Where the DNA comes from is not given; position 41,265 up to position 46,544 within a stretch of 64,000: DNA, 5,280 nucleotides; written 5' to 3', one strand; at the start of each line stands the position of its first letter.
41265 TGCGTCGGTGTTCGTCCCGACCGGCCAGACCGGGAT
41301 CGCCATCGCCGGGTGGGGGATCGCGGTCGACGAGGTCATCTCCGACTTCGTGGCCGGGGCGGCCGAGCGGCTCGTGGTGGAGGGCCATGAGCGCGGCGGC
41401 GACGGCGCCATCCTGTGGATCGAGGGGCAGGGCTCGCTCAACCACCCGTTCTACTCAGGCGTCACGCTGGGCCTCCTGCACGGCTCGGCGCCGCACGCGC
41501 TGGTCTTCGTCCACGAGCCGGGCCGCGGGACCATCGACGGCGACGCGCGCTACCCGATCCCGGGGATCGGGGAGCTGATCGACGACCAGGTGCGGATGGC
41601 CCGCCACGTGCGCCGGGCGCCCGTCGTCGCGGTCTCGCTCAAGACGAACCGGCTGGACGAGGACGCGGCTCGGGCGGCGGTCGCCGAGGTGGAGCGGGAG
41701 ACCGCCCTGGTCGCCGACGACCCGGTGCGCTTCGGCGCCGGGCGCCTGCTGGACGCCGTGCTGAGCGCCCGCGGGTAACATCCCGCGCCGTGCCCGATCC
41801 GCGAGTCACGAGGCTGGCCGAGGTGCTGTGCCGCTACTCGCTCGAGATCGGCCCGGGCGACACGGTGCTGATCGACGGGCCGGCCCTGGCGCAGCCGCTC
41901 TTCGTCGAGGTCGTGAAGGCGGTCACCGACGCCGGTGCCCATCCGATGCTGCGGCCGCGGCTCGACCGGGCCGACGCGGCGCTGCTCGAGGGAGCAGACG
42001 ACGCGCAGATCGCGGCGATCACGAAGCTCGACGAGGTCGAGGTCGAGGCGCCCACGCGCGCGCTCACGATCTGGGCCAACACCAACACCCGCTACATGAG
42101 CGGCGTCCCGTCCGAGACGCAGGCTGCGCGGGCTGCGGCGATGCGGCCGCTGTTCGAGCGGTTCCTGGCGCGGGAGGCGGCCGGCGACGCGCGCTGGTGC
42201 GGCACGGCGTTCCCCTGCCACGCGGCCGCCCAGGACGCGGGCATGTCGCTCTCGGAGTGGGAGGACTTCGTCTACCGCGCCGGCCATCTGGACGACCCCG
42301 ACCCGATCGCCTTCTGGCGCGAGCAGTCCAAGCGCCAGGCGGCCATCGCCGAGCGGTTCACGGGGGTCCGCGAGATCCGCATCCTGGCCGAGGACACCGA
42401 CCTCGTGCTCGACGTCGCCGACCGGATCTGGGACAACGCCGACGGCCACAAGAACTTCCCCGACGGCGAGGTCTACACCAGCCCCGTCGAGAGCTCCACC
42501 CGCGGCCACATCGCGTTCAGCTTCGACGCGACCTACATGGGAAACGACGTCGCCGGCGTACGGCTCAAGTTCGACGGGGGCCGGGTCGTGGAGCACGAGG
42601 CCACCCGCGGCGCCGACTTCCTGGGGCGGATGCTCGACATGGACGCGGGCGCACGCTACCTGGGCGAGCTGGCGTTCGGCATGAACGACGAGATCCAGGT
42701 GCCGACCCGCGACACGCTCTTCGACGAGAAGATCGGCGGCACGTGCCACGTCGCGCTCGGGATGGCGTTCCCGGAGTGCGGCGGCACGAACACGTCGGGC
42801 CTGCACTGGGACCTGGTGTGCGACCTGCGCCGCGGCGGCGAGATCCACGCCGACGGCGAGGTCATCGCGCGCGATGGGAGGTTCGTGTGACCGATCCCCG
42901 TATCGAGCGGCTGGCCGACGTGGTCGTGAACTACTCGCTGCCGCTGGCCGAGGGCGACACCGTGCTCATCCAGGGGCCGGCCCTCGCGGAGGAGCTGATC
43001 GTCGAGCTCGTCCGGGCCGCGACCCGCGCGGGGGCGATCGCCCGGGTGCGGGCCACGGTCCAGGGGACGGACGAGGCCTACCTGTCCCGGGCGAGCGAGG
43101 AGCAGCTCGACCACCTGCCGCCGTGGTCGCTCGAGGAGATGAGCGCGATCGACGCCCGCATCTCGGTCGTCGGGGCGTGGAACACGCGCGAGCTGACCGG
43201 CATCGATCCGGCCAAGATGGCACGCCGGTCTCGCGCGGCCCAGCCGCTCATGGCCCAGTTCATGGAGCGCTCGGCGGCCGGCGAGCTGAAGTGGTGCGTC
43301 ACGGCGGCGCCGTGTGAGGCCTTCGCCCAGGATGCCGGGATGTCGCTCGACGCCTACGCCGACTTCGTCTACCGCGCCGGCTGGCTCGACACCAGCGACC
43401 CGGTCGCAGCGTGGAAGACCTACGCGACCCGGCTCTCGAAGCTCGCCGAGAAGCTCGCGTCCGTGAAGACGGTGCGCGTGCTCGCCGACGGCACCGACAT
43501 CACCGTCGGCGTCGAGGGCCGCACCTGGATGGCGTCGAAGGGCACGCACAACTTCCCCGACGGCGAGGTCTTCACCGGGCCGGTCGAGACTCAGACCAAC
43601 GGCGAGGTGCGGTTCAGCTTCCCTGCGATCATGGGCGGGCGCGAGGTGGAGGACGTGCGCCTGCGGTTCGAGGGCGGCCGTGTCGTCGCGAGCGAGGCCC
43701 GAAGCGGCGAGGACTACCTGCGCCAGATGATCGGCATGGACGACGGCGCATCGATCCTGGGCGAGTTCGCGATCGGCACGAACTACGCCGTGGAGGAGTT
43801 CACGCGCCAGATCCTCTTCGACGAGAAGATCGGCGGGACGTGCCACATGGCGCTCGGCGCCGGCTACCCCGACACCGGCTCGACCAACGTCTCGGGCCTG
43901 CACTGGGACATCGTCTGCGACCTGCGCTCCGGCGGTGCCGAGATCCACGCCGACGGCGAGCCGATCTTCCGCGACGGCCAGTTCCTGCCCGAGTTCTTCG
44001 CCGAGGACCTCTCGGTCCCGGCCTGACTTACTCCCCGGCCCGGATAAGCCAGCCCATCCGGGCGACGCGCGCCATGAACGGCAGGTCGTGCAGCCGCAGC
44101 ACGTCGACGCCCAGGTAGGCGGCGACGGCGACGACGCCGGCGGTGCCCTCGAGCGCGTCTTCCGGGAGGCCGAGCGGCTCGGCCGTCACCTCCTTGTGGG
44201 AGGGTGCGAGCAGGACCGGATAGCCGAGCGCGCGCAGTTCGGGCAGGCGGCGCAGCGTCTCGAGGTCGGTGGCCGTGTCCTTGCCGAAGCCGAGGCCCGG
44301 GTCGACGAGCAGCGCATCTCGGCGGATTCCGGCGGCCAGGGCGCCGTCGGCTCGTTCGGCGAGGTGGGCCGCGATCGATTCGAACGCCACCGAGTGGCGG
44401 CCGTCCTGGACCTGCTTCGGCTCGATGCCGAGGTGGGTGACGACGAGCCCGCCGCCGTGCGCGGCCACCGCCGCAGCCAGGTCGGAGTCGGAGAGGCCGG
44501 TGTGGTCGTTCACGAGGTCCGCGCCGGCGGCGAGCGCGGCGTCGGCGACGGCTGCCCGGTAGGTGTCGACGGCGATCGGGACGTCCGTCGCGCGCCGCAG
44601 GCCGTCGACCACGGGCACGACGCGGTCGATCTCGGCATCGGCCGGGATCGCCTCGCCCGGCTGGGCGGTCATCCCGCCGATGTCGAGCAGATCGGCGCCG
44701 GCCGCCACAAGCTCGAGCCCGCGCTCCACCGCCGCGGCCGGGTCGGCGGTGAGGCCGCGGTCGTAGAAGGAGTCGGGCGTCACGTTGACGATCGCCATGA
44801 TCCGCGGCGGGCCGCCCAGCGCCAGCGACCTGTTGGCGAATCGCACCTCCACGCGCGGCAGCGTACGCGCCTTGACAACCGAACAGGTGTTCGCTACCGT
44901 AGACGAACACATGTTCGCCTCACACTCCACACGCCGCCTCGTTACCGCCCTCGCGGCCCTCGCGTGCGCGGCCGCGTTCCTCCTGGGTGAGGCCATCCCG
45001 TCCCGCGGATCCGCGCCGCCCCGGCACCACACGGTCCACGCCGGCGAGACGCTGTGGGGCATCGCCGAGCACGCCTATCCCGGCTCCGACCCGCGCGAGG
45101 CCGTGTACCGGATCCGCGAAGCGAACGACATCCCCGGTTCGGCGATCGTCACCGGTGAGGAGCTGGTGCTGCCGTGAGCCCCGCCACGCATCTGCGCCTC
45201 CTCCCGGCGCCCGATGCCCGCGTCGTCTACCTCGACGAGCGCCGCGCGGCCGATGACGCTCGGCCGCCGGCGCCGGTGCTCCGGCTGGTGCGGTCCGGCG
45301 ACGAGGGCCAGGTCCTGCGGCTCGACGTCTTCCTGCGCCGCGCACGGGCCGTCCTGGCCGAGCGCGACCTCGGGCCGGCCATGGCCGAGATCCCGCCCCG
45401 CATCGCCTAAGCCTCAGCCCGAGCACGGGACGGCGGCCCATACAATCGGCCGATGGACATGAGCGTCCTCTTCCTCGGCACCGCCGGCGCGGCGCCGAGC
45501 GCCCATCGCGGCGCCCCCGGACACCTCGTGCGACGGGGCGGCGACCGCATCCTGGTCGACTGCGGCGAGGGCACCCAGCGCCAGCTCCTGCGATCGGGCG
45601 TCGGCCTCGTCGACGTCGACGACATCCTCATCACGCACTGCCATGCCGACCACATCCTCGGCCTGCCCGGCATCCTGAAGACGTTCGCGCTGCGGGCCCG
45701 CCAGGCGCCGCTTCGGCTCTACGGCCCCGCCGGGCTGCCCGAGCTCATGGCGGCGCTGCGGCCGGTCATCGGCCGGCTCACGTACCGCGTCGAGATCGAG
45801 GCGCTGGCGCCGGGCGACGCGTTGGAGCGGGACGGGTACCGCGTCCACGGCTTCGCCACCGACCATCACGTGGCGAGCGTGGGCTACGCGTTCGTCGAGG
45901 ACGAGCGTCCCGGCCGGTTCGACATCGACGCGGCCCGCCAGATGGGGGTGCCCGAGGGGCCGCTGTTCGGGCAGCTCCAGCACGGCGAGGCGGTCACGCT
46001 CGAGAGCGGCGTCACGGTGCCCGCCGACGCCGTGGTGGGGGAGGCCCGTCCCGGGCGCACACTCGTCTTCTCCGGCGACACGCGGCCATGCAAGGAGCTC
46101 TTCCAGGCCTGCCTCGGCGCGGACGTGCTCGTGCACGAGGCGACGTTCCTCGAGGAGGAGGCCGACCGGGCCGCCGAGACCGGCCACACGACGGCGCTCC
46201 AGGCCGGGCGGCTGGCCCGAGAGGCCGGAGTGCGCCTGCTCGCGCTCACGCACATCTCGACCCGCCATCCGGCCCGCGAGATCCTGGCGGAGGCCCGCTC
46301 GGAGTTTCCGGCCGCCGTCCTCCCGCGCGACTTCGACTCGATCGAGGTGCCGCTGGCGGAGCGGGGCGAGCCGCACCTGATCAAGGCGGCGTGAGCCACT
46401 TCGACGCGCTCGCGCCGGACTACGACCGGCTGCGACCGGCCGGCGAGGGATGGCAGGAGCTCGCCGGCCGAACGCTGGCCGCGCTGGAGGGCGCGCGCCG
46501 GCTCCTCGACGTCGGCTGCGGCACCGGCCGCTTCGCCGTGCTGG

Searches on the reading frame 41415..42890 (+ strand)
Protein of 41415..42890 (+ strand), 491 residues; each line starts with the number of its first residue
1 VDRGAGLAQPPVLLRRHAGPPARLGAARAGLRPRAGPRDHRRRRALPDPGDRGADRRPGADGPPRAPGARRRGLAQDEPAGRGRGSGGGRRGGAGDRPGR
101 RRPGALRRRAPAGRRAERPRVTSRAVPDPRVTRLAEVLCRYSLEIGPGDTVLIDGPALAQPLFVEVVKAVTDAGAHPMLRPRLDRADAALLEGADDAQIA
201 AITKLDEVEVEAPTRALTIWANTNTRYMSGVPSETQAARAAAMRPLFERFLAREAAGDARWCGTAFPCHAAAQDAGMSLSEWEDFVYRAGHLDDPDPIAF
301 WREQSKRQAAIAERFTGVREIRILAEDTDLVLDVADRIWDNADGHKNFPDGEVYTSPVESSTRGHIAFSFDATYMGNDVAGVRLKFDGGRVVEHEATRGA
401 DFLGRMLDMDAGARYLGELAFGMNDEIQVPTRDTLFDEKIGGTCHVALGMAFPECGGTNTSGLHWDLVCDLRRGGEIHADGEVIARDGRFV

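Call 75: search_protein_families(library=pfam, proteins=[window:41415-42890:+], max_evalue=0.00001)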
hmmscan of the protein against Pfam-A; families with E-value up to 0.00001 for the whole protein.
window:41415-42890:+ (491 aa): 1 family
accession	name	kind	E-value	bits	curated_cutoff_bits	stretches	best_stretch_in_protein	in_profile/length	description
PF02073.20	Peptidase_M29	-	5.7e-74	249.8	27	1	130-490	4-406/406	Thermophilic metalloprotease (M29)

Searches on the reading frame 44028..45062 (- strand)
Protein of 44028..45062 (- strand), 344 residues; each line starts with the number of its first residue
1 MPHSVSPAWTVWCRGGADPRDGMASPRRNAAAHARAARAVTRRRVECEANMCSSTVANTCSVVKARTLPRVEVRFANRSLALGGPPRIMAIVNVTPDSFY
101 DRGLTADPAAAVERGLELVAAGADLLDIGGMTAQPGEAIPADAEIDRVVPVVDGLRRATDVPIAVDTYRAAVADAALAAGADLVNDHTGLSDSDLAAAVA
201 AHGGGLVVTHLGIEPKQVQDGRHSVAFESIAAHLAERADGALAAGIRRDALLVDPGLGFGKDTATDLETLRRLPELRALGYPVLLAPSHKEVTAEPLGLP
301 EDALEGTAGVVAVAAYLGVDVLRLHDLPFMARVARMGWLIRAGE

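Call 75: search_protein_families(library=pfam, proteins=[window:44028-45062:-], max_evalue=0.00001)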
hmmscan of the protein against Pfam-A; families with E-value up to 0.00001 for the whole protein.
window:44028-45062:- (344 aa): 1 family
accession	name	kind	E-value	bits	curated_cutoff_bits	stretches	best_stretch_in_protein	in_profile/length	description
PF00809.28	Pterin_bind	-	1.1e-58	199.2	25.5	1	89-325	1-244/244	Pterin binding enzyme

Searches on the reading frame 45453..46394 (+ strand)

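Call 75: search_protein_families(library=pfam, proteins=[window:45453-46394:+], max_evalue=0.00001)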
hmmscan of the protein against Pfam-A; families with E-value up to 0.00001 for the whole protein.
window:45453-46394:+ (313 aa): 3 families
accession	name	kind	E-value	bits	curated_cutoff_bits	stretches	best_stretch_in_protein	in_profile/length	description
PF12706.13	Lactamase_B_2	-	1.7e-21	77.2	27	2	32-142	2-116/200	Beta-lactamase superfamily domain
PF00753.33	Lactamase_B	-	5.8e-16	59.5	22.7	1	25-145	10-139/196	Metallo-beta-lactamase superfamily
PF23023.1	Anti-Pycsar_Apyc1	-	1.9e-08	34.5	50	1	19-82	18-77/250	Anti-Pycsar protein Apyc1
